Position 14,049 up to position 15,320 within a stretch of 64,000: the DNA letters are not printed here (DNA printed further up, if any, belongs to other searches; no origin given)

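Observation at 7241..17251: Ten-kb co-directional cluster of uncharacterised exported and membrane proteins around two TonB-dependent receptors (candidate undescribed uptake/redox system)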

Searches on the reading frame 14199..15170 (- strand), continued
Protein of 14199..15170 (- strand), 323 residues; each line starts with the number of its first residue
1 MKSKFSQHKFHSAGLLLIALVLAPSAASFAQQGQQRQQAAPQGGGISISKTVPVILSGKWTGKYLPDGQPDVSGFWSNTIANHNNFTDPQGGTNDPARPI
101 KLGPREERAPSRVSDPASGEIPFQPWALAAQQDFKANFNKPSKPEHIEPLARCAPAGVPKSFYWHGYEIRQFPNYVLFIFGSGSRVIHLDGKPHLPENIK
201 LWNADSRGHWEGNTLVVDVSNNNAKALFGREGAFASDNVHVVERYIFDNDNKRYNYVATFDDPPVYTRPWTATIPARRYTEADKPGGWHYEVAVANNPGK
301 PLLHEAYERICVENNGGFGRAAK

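Call 44: search_protein_families(library=pfam, proteins=[L006:3274-4560:+, L025:8192-9430:+, L015:5187-6362:+, L007:14508-15815:+, L081:16673-17767:-, L081:13550-14707:+, L081:16237-16650:-, L082:5766-6275:+, L082:12281-13327:+], max_evalue=0.001)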
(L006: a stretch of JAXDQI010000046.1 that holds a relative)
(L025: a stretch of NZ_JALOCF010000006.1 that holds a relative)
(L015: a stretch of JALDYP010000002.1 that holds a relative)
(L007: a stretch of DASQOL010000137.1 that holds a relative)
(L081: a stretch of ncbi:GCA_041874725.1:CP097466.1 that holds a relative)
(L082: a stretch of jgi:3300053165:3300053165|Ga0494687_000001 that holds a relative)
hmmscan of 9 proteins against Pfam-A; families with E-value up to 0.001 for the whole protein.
L006:3274-4560:+ (429 aa): 5 families
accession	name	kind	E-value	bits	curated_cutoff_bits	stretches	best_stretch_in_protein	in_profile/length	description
PF00158.32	Sigma54_activat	-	3.8e-66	222.4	20.2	1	66-227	5-167/168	Sigma-54 interaction domain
PF25601.1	AAA_lid_14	-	1.4e-22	79.8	27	1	233-303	1-71/87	AAA+ ATPase lid domain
PF14532.12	Sigma54_activ_2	-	2.3e-19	70.4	25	1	68-232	6-138/138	Sigma-54 interaction domain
PF02954.25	HTH_8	-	1.5e-05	25.1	22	1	345-385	2-42/42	Bacterial regulatory protein, Fis family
PF07728.20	AAA_5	-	7.3e-05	23.2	22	1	88-202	4-122/139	AAA domain (dynein-related subfamily)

L025:8192-9430:+ (413 aa): 6 families
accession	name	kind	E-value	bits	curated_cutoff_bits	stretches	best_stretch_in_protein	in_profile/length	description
PF00158.32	Sigma54_activat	-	3.9e-70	235.3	20.2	1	61-227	2-168/168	Sigma-54 interaction domain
PF25601.1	AAA_lid_14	-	7.5e-20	71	27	1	232-303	1-72/87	AAA+ ATPase lid domain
PF14532.12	Sigma54_activ_2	-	4.3e-18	66.3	25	1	66-231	6-138/138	Sigma-54 interaction domain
PF07728.20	AAA_5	-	1.8e-08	34.9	22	1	84-204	2-125/139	AAA domain (dynein-related subfamily)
PF02954.25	HTH_8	-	3.4e-05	23.9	22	1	337-376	3-42/42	Bacterial regulatory protein, Fis family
PF01078.27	Mg_chelatase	-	0.00032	20.6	20.3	0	83-202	24-158/207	Magnesium chelatase, subunit ChlI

L015:5187-6362:+ (392 aa): 5 families
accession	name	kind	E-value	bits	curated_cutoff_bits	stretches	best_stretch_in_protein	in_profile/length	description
PF00158.32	Sigma54_activat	-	1.3e-71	240.1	20.2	1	69-235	2-168/168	Sigma-54 interaction domain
PF25601.1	AAA_lid_14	-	4.3e-22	78.2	27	1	240-310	1-71/87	AAA+ ATPase lid domain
PF14532.12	Sigma54_activ_2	-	1.2e-17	64.8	25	1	74-239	6-138/138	Sigma-54 interaction domain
PF07728.20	AAA_5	-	5.1e-07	30.2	22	1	93-210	3-123/139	AAA domain (dynein-related subfamily)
PF02954.25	HTH_8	-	0.00089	19.4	22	1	357-388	11-42/42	Bacterial regulatory protein, Fis family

L007:14508-15815:+ (436 aa): 7 families
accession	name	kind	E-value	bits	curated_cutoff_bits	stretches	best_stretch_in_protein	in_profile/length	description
PF00158.32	Sigma54_activat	-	1.8e-61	207.2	20.2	1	86-252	1-167/168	Sigma-54 interaction domain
PF25601.1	AAA_lid_14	-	5.8e-22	77.7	27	1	258-325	1-68/87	AAA+ ATPase lid domain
PF14532.12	Sigma54_activ_2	-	9.7e-19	68.4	25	1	87-257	1-138/138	Sigma-54 interaction domain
PF07728.20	AAA_5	-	1.8e-10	41.4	22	1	110-229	2-124/139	AAA domain (dynein-related subfamily)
PF00004.35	AAA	-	5.1e-08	33.9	21.2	1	110-236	1-116/131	ATPase family associated with various cellular activities (AAA)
PF01078.27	Mg_chelatase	-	8.4e-06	25.8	20.3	0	167-206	95-134/207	Magnesium chelatase, subunit ChlI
PF02954.25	HTH_8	-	0.00075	19.6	22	0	357-397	2-42/42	Bacterial regulatory protein, Fis family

L081:16673-17767:- (364 aa): 5 families
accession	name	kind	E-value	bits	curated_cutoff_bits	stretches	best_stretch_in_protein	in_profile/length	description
PF00158.32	Sigma54_activat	-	8.2e-68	227.8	20.2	1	25-187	4-167/168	Sigma-54 interaction domain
PF25601.1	AAA_lid_14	-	2.5e-22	79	27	1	194-274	2-82/87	AAA+ ATPase lid domain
PF14532.12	Sigma54_activ_2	-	1.8e-21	77.3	25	1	28-192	6-138/138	Sigma-54 interaction domain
PF07728.20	AAA_5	-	6.1e-07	30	22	1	47-162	3-122/139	AAA domain (dynein-related subfamily)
PF00004.35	AAA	-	0.0002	22.2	21.2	1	47-178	2-127/131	ATPase family associated with various cellular activities (AAA)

L081:13550-14707:+ (385 aa): 1 family
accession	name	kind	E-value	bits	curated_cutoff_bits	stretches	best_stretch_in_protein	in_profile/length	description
PF04909.20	Amidohydro_2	-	4.1e-17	63.3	26.4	1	45-378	1-287/289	Amidohydrolase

L081:16237-16650:- (137 aa): 1 family
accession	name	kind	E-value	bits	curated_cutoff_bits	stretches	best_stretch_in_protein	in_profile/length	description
PF00581.25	Rhodanese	-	0.00039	21.2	22.2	1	35-111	3-88/102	Rhodanese-like domain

L082:5766-6275:+ (169 aa): 1 family
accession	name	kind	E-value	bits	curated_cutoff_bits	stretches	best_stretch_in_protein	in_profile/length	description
PF00581.25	Rhodanese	-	0.00044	21.1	22.2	1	69-134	12-86/102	Rhodanese-like domain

L082:12281-13327:+ (348 aa): 3 families
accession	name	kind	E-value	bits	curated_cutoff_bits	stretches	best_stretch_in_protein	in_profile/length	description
PF13531.11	SBP_bac_11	-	9.4e-32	111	25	1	60-298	16-227/227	Bacterial extracellular solute-binding protein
PF01547.30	SBP_bac_1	-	1.2e-09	39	26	1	49-232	4-239/307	Bacterial extracellular solute-binding protein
PF12727.12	PBP_like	-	0.00043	19.9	27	0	135-164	72-101/193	PBP superfamily domain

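Call 45: search_protein_families(library=ncbifam, proteins=[L006:3274-4560:+, L025:8192-9430:+, L015:5187-6362:+, L081:16673-17767:-, L082:11256-12248:+, L082:12281-13327:+, L081:13550-14707:+], max_evalue=1e-10)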
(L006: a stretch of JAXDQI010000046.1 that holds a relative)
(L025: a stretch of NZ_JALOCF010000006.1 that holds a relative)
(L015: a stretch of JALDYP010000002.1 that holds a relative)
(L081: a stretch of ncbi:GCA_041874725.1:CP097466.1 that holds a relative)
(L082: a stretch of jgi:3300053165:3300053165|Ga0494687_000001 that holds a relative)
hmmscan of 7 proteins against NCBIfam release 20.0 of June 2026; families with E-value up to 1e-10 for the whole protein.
L006:3274-4560:+ (429 aa): 25 families
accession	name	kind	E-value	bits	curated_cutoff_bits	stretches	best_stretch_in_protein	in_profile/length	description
TIGR01818.1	ntrC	equivalog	3.3e-97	326.2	558.6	1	57-383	131-461/463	nitrogen regulation protein NR(I)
NF050807.1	TransRegFlbDCaul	equivalog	6.1e-97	325.3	750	1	59-385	117-438/454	sigma-54-dependent transcriptional regulator FlbD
TIGR02915.1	PEP_resp_reg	equivalog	8.4e-95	318.2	502.6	1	57-311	136-391/445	PEP-CTERM-box response regulator transcription factor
TIGR01817.1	nifA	equivalog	1.5e-92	311.1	528.85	1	56-386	192-528/534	nif-specific transcriptional activator NifA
NF003451.0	PRK05022.1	equivalog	1.6e-92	310.8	476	1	54-387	184-510/512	nitric oxide reductase transcriptional regulator NorR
NF008469.0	PRK11361.1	equivalog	1.5e-89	300.8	714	1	71-387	154-456/461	acetoacetate metabolism transcriptional regulator AtoC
NF038308.1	RNA_repair_RtcR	equivalog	4.8e-89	299.6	650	1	66-379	186-505/530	RNA repair transcriptional activator RtcR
NF041552.1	TF_PrdR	equivalog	2.2e-88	297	795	1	77-385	284-576/577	sigma-54 dependent transcriptional regulator PrdR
TIGR02974.1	phageshock_pspF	equivalog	3.1e-83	279.8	443.55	1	72-385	8-336/336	phage shock protein operon transcriptional activator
NF008176.1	PRK10923.1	equivalog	1.5e-81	274.4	620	1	65-387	143-468/469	nitrogen regulation protein NR(I)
TIGR02329.1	propionate_PrpR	equivalog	2.2e-79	267.5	499.2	1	70-316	222-477/526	propionate catabolism operon regulatory protein PrpR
NF041946.1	LuxO_transreg_Vib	equivalog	9.8e-78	262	800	1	51-383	124-458/463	quorum-sensing sigma-54 dependent transcriptional regulator LuxO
NF011953.0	PRK15424.1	equivalog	1.9e-77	261.1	703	1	60-383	219-532/538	propionate catabolism operon regulatory protein PrpR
NF007689.0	PRK10365.1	equivalog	5.5e-77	259.4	760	1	45-303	124-383/441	sigma-54-dependent response regulator transcription factor ZraR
NF041906.1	V4R_TF_MobR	exception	8.3e-74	249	999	1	68-384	240-543/544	phenol degradation transcriptional regulator MobR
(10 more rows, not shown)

L025:8192-9430:+ (413 aa): 25 families
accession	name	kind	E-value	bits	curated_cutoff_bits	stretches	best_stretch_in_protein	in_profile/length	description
NF003451.0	PRK05022.1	equivalog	1.2e-97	327.8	476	1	56-370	188-502/512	nitric oxide reductase transcriptional regulator NorR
TIGR01817.1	nifA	equivalog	5e-96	322.6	528.85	1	55-328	193-465/534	nif-specific transcriptional activator NifA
NF050807.1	TransRegFlbDCaul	equivalog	1.6e-94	317.3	750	1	56-377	116-439/454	sigma-54-dependent transcriptional regulator FlbD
TIGR02915.1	PEP_resp_reg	equivalog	3.7e-92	309.5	502.6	1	57-378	138-444/445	PEP-CTERM-box response regulator transcription factor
NF038308.1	RNA_repair_RtcR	equivalog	2.9e-91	306.9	650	1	54-373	176-513/530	RNA repair transcriptional activator RtcR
NF008469.0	PRK11361.1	equivalog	5.9e-90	302.2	714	1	49-381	134-459/461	acetoacetate metabolism transcriptional regulator AtoC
NF041552.1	TF_PrdR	equivalog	7.8e-90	301.8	795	1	72-377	281-577/577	sigma-54 dependent transcriptional regulator PrdR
TIGR01818.1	ntrC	equivalog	6.8e-89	298.8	558.6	1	56-374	132-461/463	nitrogen regulation protein NR(I)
NF007689.0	PRK10365.1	equivalog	5.4e-84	282.5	760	1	53-373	134-439/441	sigma-54-dependent response regulator transcription factor ZraR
TIGR02329.1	propionate_PrpR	equivalog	8.9e-83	278.7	499.2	1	56-373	210-524/526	propionate catabolism operon regulatory protein PrpR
TIGR02974.1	phageshock_pspF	equivalog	2.1e-81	273.7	443.55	1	67-376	8-336/336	phage shock protein operon transcriptional activator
NF011958.0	PRK15429.1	equivalog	4.1e-80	270.3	830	1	68-297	389-618/692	formate hydrogenlyase transcriptional activator FlhA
NF008176.1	PRK10923.1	equivalog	1.3e-78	264.7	620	1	46-378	126-468/469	nitrogen regulation protein NR(I)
NF011953.0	PRK15424.1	equivalog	3.4e-78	263.6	703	1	52-373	213-531/538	propionate catabolism operon regulatory protein PrpR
NF049963.1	RespRegFlgRCampy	domain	3.9e-77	259.9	750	1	64-305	140-381/429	fla regulon two-component system response regulator FlgR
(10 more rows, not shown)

L015:5187-6362:+ (392 aa): 25 families
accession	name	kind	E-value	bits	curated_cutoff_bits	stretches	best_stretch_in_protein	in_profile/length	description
TIGR02915.1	PEP_resp_reg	equivalog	3.1e-98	329.5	502.6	1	64-390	137-444/445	PEP-CTERM-box response regulator transcription factor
NF003451.0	PRK05022.1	equivalog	9e-98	328.2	476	1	64-390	188-510/512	nitric oxide reductase transcriptional regulator NorR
NF038308.1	RNA_repair_RtcR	equivalog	5.7e-97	325.7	650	1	35-382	148-505/530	RNA repair transcriptional activator RtcR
TIGR01817.1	nifA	equivalog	1.1e-96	324.7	528.85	1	68-379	198-518/534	nif-specific transcriptional activator NifA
NF041552.1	TF_PrdR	equivalog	2.8e-94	316.5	795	1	73-389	274-577/577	sigma-54 dependent transcriptional regulator PrdR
NF050807.1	TransRegFlbDCaul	equivalog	1.6e-92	310.7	750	1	65-388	117-438/454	sigma-54-dependent transcriptional regulator FlbD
NF008469.0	PRK11361.1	equivalog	3.9e-92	309.4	714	1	57-390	134-456/461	acetoacetate metabolism transcriptional regulator AtoC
TIGR01818.1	ntrC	equivalog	4.4e-92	309.3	558.6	1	75-387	143-462/463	nitrogen regulation protein NR(I)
TIGR02329.1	propionate_PrpR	equivalog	3.3e-88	296.6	499.2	1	62-386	208-525/526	propionate catabolism operon regulatory protein PrpR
NF007689.0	PRK10365.1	equivalog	1.2e-85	287.9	760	1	68-385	141-439/441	sigma-54-dependent response regulator transcription factor ZraR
NF011953.0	PRK15424.1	equivalog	6.3e-85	285.8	703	1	59-387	212-533/538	propionate catabolism operon regulatory protein PrpR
NF041906.1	V4R_TF_MobR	exception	1.9e-80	270.9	999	1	75-387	241-543/544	phenol degradation transcriptional regulator MobR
NF008085.0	PRK10820.1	equivalog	6.5e-78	262.6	576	1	67-390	205-512/520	transcriptional regulator TyrR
NF049963.1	RespRegFlgRCampy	domain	1.5e-77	261.3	750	1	74-314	142-382/429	fla regulon two-component system response regulator FlgR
NF011958.0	PRK15429.1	equivalog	1.8e-76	258.2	830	1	73-317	386-627/692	formate hydrogenlyase transcriptional activator FlhA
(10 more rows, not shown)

L081:16673-17767:- (364 aa): 25 families
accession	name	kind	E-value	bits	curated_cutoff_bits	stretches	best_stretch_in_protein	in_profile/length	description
NF003451.0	PRK05022.1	equivalog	1.1e-94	318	476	1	18-349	188-510/512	nitric oxide reductase transcriptional regulator NorR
TIGR02915.1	PEP_resp_reg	equivalog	2.7e-94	316.6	502.6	1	20-278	139-398/445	PEP-CTERM-box response regulator transcription factor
NF038308.1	RNA_repair_RtcR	equivalog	7e-94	315.6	650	1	24-341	184-505/530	RNA repair transcriptional activator RtcR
TIGR01817.1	nifA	equivalog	2.1e-93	313.9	528.85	1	25-337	201-517/534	nif-specific transcriptional activator NifA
TIGR01818.1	ntrC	equivalog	5.2e-93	312.3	558.6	1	21-345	135-461/463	nitrogen regulation protein NR(I)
NF050807.1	TransRegFlbDCaul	equivalog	2.6e-92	310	750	1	19-354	117-445/454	sigma-54-dependent transcriptional regulator FlbD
NF008469.0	PRK11361.1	equivalog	7.7e-92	308.4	714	1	14-349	137-456/461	acetoacetate metabolism transcriptional regulator AtoC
NF041552.1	TF_PrdR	equivalog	2.7e-91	306.7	795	1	33-347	280-576/577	sigma-54 dependent transcriptional regulator PrdR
TIGR02329.1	propionate_PrpR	equivalog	6.8e-87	292.3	499.2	1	18-345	210-525/526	propionate catabolism operon regulatory protein PrpR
NF011953.0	PRK15424.1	equivalog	6e-85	285.9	703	1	12-346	211-533/538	propionate catabolism operon regulatory protein PrpR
TIGR02974.1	phageshock_pspF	equivalog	7.3e-84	281.8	443.55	1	30-347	9-336/336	phage shock protein operon transcriptional activator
NF007689.0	PRK10365.1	equivalog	7e-78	262.4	760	1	21-266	140-386/441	sigma-54-dependent response regulator transcription factor ZraR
NF011695.0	PRK15115.1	equivalog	3.7e-76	256.7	763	1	22-258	137-374/445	two-component system response regulator GlrR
NF011958.0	PRK15429.1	equivalog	2e-75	254.8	830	1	31-260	390-620/692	formate hydrogenlyase transcriptional activator FlhA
NF008176.1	PRK10923.1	equivalog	3.8e-75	253.3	620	1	27-349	145-468/469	nitrogen regulation protein NR(I)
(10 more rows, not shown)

L082:11256-12248:+ (330 aa): 31 families (the best 25 are shown)
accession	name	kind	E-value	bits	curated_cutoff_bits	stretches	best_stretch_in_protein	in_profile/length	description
NF009325.0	PRK12680.1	equivalog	4.2e-104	348.4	482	1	1-317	1-319/327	LysR family transcriptional regulator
NF009326.0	PRK12681.1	equivalog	1.1e-79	268.3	436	1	1-302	1-304/324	HTH-type transcriptional regulator CysB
NF009327.0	PRK12684.1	subfamily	8.2e-71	238.8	402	1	1-303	1-305/313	CysB family HTH-type transcriptional regulator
NF009324.0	PRK12679.1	equivalog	7.7e-55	186.2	491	1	2-300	2-302/316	HTH-type transcriptional regulator Cbl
NF053705.1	TransRegGltCGpos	equivalog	5.6e-32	111.2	350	1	1-273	1-272/300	glutamate biosynthesis transcriptional regulator GltC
NF045775.1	acetoin_reg_AlsR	exception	1.2e-26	93.9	430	1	1-264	1-263/290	acetoin biosynthesis transcriptional regulator AlsR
NF040786.1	LysR_Sec_metab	equivalog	1.4e-26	93.2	250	1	1-253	1-255/298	selenium metabolism-associated LysR family transcriptional regulator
TIGR03339.1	phn_lysR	subfamily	5.1e-24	85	341.1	1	18-265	13-254/279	aminoethylphosphonate catabolism associated LysR family transcriptional regulator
NF008416.0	PRK11242.1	equivalog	1e-22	80.9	277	1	1-260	1-257/300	transcriptional regulator CynR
NF047520.1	trans_act_CidR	equivalog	1.2e-20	73.9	415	1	1-251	1-248/292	cidABC operon transcriptional activator CidR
NF007439.0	PRK09986.1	equivalog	1.5e-20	73.8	290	1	3-246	9-252/296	LysR family transcriptional regulator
NF007385.0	PRK09906.1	equivalog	6.7e-20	71.4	356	1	1-262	1-260/296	DNA-binding transcriptional regulator HcaR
NF008361.0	PRK11151.1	equivalog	2.7e-19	69.6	329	1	1-251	1-248/305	DNA-binding transcriptional regulator OxyR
NF058504.1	TransRegCcpCBac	equivalog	1.1e-17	64.4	400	1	5-125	5-123/287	transcriptional regulator CcpC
NF045990.1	TransRegCbbRRhodb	equivalog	2e-17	63.2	450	1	1-250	6-254/304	LysR family regulator CbbR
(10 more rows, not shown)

L082:12281-13327:+ (348 aa): 3 families
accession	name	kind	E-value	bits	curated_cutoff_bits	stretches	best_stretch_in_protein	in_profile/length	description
NF008022.0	PRK10752.1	subfamily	2.7e-149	497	288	1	39-345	22-328/329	sulfate ABC transporter substrate-binding protein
TIGR00971.1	3a0106s03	subfamily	3.9e-138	460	155.5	1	38-342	10-314/315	sulfate ABC transporter substrate-binding protein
NF008106.0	PRK10852.1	subfamily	6.8e-99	331.1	308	1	37-342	24-331/338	thiosulfate ABC transporter substrate-binding protein CysP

L081:13550-14707:+ (385 aa): 0 families

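Call 59: search_solved_structures(query=A1, max_evalue=10)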
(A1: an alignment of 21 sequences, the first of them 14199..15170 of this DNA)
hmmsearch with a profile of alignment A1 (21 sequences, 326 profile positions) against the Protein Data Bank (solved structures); distinct sequences matched with E-value up to 10: 1.
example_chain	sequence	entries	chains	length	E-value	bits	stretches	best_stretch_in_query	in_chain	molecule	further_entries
5ysb_A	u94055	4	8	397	0.063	15.3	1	42-78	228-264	Lin1841 protein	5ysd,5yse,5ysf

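Call 60: search_protein_families(library=ncbifam, proteins=[L012:3797-4819:+, L016:12545-13612:-, L017:2450-3457:+, L018:5207-6277:+, L017:1330-2022:+], max_evalue=1e-30)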
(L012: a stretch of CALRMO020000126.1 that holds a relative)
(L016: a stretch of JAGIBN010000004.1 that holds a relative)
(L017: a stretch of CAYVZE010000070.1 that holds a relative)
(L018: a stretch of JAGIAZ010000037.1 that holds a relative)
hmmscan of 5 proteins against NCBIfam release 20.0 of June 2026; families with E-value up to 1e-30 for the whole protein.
L012:3797-4819:+ (341 aa): 6 families
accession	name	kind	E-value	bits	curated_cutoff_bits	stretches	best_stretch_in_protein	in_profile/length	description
NF009327.0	PRK12684.1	subfamily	9.3e-112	373.3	402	1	8-307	1-299/313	CysB family HTH-type transcriptional regulator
NF009326.0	PRK12681.1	equivalog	1.2e-98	330.5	436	1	8-314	1-306/324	HTH-type transcriptional regulator CysB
NF009324.0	PRK12679.1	equivalog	1.1e-96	323.7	491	1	8-303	1-295/316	HTH-type transcriptional regulator Cbl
NF009325.0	PRK12680.1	equivalog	7.2e-62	209.6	482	1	8-320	1-310/327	LysR family transcriptional regulator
NF053705.1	TransRegGltCGpos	equivalog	6.6e-38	130.6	350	1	8-267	1-258/300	glutamate biosynthesis transcriptional regulator GltC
NF040786.1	LysR_Sec_metab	equivalog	2.6e-33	115.3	250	1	8-261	1-256/298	selenium metabolism-associated LysR family transcriptional regulator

L016:12545-13612:- (356 aa): 10 families
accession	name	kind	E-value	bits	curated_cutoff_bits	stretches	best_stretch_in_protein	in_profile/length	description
NF009327.0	PRK12684.1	subfamily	1.9e-116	388.7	402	1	12-313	1-301/313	CysB family HTH-type transcriptional regulator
NF009326.0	PRK12681.1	equivalog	5.6e-101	338.2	436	1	12-318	1-306/324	HTH-type transcriptional regulator CysB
NF009324.0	PRK12679.1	equivalog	3.2e-100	335.3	491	1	12-311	1-299/316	HTH-type transcriptional regulator Cbl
NF009325.0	PRK12680.1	equivalog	3e-64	217.4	482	1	12-313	1-301/327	LysR family transcriptional regulator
NF053705.1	TransRegGltCGpos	equivalog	2.8e-40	138.4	350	1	12-262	1-249/300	glutamate biosynthesis transcriptional regulator GltC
NF040786.1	LysR_Sec_metab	equivalog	1.5e-36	126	250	1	12-261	1-252/298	selenium metabolism-associated LysR family transcriptional regulator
TIGR03339.1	phn_lysR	subfamily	1.6e-36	126.1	341.1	1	26-271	10-250/279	aminoethylphosphonate catabolism associated LysR family transcriptional regulator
NF007385.0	PRK09906.1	equivalog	1.9e-33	115.9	356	1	12-256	1-243/296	DNA-binding transcriptional regulator HcaR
NF008416.0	PRK11242.1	equivalog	2.3e-33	115.8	277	1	15-245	4-232/300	transcriptional regulator CynR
NF047520.1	trans_act_CidR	equivalog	4e-33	114.8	415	1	12-258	1-244/292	cidABC operon transcriptional activator CidR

L017:2450-3457:+ (336 aa): 8 families
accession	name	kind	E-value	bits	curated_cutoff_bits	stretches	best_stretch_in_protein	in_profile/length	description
NF009326.0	PRK12681.1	equivalog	3.6e-129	430.9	436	1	13-336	1-324/324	HTH-type transcriptional regulator CysB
NF009327.0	PRK12684.1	subfamily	2.9e-119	397.9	402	1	13-320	1-308/313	CysB family HTH-type transcriptional regulator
NF009324.0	PRK12679.1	equivalog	4.2e-86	288.9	491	1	13-317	1-305/316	HTH-type transcriptional regulator Cbl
NF009325.0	PRK12680.1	equivalog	2e-83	280.4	482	1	13-315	1-303/327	LysR family transcriptional regulator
NF053705.1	TransRegGltCGpos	equivalog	9.7e-40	136.6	350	1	13-264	1-250/300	glutamate biosynthesis transcriptional regulator GltC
NF008416.0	PRK11242.1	equivalog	2.4e-33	115.8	277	1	13-275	1-259/300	transcriptional regulator CynR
NF040786.1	LysR_Sec_metab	equivalog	3.4e-31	108.4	250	0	13-266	1-256/298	selenium metabolism-associated LysR family transcriptional regulator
NF045775.1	acetoin_reg_AlsR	exception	9.5e-31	107.4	430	0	13-259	1-246/290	acetoin biosynthesis transcriptional regulator AlsR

L018:5207-6277:+ (357 aa): 6 families
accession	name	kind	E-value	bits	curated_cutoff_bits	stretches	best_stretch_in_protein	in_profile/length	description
NF009327.0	PRK12684.1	subfamily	5.8e-102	341.1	402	1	19-321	1-302/313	CysB family HTH-type transcriptional regulator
NF009326.0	PRK12681.1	equivalog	1.9e-90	303.6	436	1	19-331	1-312/324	HTH-type transcriptional regulator CysB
NF009324.0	PRK12679.1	equivalog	9.5e-85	284.5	491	1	19-309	1-290/316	HTH-type transcriptional regulator Cbl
NF009325.0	PRK12680.1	equivalog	4e-62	210.4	482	1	19-317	1-298/327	LysR family transcriptional regulator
NF053705.1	TransRegGltCGpos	equivalog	2.4e-38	132.1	350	1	19-277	1-257/300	glutamate biosynthesis transcriptional regulator GltC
NF040786.1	LysR_Sec_metab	equivalog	2.4e-31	108.8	250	1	19-275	1-259/298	selenium metabolism-associated LysR family transcriptional regulator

L017:1330-2022:+ (231 aa): 0 families

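Call 67: search_protein_representatives(alignment_id=A1)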
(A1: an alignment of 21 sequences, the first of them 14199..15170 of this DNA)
Query: 21 sequences, 326 profile positions. Proteins with E-value up to 0.001 (for the whole library): 11310; up to 1e-10: 5457; up to 1e-30: 446. The best 150 are listed.
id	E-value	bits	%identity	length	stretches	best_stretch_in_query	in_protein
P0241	2.6e-133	460.3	-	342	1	38-322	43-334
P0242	4.4e-117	406.9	-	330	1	85-300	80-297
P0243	1.0e-108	379.4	-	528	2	60-295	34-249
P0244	1.5e-94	332.9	-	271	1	28-238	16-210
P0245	4.2e-90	318.3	-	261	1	113-299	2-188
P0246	8.7e-83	294.2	-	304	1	22-283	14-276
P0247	2.4e-82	292.8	-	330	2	36-143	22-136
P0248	4.0e-82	292.1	-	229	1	25-193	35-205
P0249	3.7e-81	288.9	-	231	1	108-260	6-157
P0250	6.6e-80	284.7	-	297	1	53-288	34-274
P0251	4.5e-77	275.5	-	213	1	113-296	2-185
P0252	4.3e-76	272.2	-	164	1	162-324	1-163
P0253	2.4e-75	269.8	-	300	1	121-282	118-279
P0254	2.6e-72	259.8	-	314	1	54-272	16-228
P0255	3.6e-72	259.3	-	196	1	131-280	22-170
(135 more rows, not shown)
